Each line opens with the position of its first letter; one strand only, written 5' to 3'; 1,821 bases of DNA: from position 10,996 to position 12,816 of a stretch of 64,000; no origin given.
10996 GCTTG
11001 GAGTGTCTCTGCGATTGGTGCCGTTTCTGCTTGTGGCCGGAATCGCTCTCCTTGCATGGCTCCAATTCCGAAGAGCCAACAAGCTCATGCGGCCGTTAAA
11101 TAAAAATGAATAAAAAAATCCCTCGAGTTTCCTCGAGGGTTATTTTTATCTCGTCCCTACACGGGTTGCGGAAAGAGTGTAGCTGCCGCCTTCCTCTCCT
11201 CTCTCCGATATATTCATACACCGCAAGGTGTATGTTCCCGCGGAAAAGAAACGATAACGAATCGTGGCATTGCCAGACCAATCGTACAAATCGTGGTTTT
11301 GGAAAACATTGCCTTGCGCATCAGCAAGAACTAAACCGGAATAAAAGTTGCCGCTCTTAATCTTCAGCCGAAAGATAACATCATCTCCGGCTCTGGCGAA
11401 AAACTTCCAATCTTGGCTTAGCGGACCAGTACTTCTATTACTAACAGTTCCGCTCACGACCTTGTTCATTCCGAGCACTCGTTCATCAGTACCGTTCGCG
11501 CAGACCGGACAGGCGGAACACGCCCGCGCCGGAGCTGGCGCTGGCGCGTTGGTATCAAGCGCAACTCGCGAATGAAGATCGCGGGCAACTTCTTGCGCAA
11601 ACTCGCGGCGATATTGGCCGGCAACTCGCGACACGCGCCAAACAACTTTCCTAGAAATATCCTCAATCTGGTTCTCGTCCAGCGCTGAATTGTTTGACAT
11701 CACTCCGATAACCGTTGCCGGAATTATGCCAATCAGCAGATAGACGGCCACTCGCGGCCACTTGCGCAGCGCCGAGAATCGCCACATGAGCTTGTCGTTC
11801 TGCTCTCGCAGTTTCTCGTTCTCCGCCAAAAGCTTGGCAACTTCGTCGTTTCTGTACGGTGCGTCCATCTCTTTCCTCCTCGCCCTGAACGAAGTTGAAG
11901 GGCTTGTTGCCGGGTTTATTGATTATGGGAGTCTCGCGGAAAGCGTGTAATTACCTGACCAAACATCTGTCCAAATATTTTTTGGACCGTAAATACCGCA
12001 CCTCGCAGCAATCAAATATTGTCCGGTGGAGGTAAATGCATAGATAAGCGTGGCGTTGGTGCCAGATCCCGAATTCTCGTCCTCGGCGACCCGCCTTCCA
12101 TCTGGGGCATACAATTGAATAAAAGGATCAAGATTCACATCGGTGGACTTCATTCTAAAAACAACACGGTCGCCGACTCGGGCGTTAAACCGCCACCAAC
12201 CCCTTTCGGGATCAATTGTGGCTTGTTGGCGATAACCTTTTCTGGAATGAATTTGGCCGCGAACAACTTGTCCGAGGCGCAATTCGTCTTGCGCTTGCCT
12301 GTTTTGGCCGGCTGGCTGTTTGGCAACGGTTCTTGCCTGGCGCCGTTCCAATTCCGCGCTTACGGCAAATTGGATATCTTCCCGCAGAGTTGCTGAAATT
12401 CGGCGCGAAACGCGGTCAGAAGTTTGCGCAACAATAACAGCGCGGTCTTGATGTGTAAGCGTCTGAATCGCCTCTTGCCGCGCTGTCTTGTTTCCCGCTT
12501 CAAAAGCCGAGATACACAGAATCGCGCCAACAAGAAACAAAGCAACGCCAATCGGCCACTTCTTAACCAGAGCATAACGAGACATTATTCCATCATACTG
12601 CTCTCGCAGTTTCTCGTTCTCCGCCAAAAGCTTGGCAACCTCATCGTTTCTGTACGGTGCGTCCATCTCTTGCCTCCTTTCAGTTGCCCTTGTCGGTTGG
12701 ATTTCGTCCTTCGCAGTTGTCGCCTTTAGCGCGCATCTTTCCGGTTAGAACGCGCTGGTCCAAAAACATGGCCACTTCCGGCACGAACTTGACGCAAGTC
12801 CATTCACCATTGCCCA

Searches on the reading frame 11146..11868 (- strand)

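Call 3: search_protein_families(library=pfam, proteins=[window:11146-11868:-], max_evalue=0.01)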
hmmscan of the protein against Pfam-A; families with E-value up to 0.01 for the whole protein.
window:11146-11868:- (240 aa): 1 family
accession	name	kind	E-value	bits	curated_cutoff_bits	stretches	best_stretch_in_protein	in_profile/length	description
PF04151.21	PPC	-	0.0071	17.6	25.9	0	152-216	3-67/70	Bacterial pre-peptidase C-terminal domain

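Call 76: search_protein_families(library=padloc, proteins=[window:11146-11868:-], max_evalue=0.001)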
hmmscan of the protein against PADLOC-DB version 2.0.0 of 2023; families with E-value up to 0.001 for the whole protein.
window:11146-11868:- (240 aa): 0 families

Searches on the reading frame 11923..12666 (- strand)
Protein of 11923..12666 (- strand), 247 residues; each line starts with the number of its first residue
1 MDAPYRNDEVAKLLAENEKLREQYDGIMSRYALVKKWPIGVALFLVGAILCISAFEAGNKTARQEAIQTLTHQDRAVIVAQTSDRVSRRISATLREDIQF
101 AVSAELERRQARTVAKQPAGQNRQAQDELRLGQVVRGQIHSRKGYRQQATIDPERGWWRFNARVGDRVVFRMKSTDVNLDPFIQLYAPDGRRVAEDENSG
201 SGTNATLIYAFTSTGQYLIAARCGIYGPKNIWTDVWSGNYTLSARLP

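Call 3: search_protein_families(library=pfam, proteins=[window:11923-12666:-], max_evalue=0.01)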
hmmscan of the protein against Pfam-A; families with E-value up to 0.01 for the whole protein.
window:11923-12666:- (247 aa): 2 families
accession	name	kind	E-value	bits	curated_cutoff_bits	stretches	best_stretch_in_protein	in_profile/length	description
PF04151.21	PPC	-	0.00041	21.6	25.9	1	157-220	4-67/70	Bacterial pre-peptidase C-terminal domain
PF23623.1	GBD_IRG7_N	-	0.0026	18.3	27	1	175-221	32-78/95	IRG7 N-terminal galactose binding domain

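Call 23: search_protein_families(library=ncbifam, proteins=[window:11923-12666:-], max_evalue=0.001)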
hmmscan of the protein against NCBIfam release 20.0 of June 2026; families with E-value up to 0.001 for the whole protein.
window:11923-12666:- (247 aa): 0 families

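Call 76: search_protein_families(library=padloc, proteins=[window:11923-12666:-], max_evalue=0.001)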
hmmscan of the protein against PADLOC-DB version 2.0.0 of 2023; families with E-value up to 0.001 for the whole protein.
window:11923-12666:- (247 aa): 0 families
